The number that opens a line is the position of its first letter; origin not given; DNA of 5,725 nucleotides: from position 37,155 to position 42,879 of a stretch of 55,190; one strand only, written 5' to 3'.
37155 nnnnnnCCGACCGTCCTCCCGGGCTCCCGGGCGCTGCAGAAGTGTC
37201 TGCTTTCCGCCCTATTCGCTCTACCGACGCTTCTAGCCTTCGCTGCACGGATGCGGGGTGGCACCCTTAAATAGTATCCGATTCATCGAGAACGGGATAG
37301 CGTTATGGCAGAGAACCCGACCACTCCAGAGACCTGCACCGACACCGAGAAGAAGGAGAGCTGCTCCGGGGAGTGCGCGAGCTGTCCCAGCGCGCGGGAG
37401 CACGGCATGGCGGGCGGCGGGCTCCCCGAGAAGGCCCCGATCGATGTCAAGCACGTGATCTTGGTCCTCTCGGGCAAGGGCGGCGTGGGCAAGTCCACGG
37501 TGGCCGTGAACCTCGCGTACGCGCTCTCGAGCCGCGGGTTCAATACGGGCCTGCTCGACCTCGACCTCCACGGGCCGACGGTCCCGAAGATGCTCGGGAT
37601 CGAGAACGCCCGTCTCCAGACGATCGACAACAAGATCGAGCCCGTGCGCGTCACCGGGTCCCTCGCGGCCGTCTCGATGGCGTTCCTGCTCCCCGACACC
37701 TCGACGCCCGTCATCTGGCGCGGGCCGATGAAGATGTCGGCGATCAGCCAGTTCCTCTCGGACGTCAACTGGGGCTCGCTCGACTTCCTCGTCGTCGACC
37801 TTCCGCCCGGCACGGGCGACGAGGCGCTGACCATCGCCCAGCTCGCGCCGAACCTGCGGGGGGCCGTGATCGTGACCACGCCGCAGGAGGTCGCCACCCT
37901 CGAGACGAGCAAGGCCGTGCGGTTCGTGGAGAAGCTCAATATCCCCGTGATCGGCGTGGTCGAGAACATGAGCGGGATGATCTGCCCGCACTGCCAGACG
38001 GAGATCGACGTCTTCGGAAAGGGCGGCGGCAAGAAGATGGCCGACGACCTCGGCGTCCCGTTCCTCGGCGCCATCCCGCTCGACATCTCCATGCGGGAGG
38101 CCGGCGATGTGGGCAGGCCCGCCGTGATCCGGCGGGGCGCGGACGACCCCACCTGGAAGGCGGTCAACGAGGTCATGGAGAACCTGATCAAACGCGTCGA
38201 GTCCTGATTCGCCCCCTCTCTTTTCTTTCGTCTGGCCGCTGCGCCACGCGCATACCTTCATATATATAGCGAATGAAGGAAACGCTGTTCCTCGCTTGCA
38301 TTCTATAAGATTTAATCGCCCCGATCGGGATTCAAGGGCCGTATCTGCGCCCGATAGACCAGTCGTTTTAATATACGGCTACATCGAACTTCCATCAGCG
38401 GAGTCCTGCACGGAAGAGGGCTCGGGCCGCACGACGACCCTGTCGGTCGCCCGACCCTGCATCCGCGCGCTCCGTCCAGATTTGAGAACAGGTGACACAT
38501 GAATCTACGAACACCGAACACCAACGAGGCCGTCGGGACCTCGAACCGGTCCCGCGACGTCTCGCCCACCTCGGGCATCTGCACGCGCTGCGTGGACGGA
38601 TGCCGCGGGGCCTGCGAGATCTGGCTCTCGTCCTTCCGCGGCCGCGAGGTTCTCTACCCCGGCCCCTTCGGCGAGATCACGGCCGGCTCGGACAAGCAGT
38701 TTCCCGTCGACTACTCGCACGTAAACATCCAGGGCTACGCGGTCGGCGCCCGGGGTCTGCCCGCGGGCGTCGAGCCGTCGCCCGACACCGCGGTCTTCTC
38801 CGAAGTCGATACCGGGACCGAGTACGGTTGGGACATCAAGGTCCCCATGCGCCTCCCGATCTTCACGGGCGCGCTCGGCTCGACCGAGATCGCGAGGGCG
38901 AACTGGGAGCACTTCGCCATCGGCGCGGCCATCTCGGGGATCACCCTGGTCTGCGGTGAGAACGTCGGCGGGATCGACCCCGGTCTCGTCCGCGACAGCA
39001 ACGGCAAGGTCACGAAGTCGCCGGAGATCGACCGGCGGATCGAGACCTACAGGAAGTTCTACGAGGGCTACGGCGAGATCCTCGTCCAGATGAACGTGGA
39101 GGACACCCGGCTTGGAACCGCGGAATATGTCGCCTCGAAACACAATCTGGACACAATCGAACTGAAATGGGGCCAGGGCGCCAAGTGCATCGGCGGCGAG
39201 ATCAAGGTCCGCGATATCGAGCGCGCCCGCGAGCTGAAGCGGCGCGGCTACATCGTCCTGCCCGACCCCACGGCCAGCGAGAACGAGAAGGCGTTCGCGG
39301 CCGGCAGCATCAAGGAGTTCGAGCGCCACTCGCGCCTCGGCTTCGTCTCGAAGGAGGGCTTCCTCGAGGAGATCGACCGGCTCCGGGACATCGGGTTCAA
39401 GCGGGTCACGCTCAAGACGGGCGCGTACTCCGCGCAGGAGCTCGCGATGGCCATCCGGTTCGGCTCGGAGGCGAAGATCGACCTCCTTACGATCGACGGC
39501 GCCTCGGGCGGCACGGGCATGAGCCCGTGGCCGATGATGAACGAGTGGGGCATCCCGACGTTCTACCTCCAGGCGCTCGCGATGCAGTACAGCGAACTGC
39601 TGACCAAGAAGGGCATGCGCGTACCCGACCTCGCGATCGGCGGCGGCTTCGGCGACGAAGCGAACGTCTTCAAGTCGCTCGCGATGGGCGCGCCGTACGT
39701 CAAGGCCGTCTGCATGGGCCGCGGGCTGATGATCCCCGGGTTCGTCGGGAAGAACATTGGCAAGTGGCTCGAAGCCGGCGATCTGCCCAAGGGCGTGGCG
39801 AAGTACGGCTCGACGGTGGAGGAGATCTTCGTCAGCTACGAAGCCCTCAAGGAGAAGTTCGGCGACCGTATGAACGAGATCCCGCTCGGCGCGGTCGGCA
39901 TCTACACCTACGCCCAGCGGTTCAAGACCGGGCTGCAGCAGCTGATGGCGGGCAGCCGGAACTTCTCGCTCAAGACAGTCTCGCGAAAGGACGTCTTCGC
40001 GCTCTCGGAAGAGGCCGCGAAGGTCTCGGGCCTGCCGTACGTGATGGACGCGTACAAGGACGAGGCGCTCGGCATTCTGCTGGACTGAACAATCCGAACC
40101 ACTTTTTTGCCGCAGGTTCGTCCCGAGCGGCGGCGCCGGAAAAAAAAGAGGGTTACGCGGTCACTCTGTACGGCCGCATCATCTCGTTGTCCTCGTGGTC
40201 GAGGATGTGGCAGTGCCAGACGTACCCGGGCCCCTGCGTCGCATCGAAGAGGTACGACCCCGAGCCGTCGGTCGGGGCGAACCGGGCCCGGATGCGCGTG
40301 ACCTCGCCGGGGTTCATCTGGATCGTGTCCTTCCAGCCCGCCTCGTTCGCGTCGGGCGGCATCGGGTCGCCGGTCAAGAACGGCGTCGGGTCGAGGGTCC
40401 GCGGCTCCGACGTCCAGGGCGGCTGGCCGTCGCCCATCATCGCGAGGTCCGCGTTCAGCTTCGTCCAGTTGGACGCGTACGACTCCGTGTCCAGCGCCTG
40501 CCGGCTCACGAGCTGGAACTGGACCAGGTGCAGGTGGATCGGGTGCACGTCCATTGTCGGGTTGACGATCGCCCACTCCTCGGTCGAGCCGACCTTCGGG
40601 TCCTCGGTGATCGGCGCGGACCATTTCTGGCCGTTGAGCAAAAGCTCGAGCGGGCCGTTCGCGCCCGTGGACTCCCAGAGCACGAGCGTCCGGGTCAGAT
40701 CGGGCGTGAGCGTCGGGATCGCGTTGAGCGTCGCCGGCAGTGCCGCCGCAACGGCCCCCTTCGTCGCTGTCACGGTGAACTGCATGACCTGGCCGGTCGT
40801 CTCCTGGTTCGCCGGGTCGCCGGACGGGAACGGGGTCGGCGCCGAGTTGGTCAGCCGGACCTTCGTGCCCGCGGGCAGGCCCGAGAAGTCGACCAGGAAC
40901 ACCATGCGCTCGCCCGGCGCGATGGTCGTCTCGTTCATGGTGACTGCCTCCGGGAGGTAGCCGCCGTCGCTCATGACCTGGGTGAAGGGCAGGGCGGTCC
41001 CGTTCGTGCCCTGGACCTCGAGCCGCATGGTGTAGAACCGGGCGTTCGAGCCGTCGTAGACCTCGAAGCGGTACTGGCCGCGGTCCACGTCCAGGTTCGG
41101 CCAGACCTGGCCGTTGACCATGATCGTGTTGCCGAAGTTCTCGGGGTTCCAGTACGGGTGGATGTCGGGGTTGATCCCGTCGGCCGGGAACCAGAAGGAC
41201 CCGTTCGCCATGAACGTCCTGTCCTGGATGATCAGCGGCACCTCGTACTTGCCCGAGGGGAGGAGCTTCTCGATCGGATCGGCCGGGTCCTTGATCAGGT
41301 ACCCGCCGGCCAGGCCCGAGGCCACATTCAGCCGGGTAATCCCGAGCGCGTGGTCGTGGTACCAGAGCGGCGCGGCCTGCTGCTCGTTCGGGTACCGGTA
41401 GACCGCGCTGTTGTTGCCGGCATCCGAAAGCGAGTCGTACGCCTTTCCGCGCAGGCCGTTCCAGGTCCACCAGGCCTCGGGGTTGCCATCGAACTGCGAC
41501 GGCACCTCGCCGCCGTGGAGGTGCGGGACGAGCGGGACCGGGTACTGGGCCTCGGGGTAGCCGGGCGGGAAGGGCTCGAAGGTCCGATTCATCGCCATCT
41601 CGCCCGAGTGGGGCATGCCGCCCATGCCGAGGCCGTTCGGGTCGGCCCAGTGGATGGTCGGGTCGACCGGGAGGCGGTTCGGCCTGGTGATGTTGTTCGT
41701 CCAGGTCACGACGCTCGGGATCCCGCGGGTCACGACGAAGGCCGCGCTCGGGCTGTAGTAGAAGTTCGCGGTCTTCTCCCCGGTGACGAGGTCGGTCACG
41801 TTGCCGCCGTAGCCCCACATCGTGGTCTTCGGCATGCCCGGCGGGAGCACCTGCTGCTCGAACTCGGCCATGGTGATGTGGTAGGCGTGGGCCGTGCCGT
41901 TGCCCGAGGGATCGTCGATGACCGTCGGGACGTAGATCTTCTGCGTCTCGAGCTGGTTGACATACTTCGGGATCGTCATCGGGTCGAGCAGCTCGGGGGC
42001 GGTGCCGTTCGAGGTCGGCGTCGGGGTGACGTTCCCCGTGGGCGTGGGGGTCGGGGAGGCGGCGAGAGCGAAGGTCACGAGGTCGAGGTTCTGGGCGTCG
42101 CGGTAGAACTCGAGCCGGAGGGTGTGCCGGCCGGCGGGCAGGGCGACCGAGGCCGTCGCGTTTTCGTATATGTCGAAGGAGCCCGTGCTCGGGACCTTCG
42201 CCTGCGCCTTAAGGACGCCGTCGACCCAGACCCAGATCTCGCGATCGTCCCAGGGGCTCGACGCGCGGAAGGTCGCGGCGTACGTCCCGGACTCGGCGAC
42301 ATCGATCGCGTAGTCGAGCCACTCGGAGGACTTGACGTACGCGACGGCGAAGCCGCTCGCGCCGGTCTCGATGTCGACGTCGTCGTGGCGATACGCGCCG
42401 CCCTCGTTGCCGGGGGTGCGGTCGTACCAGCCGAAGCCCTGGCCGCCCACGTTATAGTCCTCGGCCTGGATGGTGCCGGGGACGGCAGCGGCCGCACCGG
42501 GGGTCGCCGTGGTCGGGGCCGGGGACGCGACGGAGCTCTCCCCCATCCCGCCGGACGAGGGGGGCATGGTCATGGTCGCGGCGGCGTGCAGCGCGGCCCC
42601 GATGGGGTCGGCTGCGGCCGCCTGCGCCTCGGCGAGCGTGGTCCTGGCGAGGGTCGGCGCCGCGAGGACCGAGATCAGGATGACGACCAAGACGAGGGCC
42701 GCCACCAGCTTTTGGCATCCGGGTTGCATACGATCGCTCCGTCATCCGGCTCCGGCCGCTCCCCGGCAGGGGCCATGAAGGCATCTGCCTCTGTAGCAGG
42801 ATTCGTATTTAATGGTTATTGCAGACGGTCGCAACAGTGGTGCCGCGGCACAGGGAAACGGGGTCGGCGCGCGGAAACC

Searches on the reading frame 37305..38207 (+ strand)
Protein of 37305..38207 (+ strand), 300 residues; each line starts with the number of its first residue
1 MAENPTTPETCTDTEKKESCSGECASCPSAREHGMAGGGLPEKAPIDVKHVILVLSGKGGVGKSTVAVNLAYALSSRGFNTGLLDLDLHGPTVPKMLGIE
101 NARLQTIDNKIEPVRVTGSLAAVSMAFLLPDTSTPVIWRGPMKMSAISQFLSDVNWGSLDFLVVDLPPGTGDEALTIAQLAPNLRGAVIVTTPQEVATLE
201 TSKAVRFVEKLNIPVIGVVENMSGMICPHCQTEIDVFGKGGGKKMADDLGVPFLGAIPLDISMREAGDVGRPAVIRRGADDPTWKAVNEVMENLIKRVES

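Call 13: search_protein_families(library=pfam, proteins=[window:37305-38207:+], max_evalue=0.001)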
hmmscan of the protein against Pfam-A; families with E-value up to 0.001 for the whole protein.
window:37305-38207:+ (300 aa): 6 families
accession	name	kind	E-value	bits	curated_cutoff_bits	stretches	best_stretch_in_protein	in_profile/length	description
PF10609.15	ParA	-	4.9e-98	327.9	27.1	1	48-294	2-245/246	NUBPL iron-transfer P-loop NTPase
PF01656.29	CbiA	-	1.8e-13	51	25.4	1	52-269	1-121/125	CobQ/CobB/MinD/ParA nucleotide binding domain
PF09140.17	MipZ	-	6e-09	36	20.7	1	50-173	1-113/262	ATPase MipZ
PF13614.12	AAA_31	-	5.8e-08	33.3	27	1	50-94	2-46/177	AAA domain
PF02374.21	ArsA_ATPase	-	5.7e-06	26.2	24.3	1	52-86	3-37/305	Anion-transporting ATPase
PF20720.3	nSTAND3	-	0.00069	19.8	27.2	0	49-80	16-47/155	Novel STAND NTPase 3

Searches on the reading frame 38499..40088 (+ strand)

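Call 13: search_protein_families(library=pfam, proteins=[window:38499-40088:+], max_evalue=0.001)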
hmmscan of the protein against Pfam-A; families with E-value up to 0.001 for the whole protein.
window:38499-40088:+ (529 aa): 1 family
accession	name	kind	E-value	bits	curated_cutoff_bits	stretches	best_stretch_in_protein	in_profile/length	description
PF01645.23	Glu_synthase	-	1e-15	58.3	20.4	1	282-412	185-309/369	Conserved region in glutamate synthase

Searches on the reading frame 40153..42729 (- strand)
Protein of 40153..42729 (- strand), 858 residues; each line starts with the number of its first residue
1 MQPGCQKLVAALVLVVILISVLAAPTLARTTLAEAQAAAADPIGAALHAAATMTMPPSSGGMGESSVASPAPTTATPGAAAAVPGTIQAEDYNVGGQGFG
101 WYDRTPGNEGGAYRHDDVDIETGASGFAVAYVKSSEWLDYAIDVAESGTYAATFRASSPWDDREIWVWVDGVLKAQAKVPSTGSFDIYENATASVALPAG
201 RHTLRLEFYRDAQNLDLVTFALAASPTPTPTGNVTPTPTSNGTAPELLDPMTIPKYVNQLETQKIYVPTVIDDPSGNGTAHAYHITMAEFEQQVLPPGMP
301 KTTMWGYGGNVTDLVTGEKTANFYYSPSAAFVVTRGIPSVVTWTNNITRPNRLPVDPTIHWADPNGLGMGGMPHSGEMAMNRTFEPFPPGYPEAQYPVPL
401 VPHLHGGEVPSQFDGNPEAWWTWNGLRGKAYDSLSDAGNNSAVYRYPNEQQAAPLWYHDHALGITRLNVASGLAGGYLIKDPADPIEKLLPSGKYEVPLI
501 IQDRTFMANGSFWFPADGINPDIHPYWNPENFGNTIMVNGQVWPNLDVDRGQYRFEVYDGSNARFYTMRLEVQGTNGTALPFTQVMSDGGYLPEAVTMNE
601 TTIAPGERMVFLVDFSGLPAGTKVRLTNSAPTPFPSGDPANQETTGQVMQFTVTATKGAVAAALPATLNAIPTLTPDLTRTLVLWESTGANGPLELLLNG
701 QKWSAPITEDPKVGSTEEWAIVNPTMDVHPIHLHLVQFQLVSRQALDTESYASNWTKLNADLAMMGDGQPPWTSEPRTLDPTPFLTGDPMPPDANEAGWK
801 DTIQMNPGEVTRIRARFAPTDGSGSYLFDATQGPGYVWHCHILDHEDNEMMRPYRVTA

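Call 14: search_protein_families(library=pfam, proteins=[window:40153-42729:-], max_evalue=0.001)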
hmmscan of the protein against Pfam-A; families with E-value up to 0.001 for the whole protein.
window:40153-42729:- (858 aa): 5 families
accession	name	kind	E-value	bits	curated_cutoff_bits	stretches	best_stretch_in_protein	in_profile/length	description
PF07731.20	Cu-oxidase_2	-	1.3e-19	70.8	20.4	1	695-857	23-134/137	Multicopper oxidase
PF03422.21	CBM_6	-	2.3e-15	57.4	28.9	1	117-220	10-123/125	Carbohydrate binding module (family 6)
PF18099.7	CBM_35_2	-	2.5e-09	37.6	23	1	117-217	4-109/112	Carbohydrate binding module (family 35)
PF07732.21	Cu-oxidase_3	-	1.5e-05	25.5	21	1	439-483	78-118/119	Multicopper oxidase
PF16990.11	CBM_35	-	0.00016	22.4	28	1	129-207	29-105/121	Carbohydrate binding module (family 35)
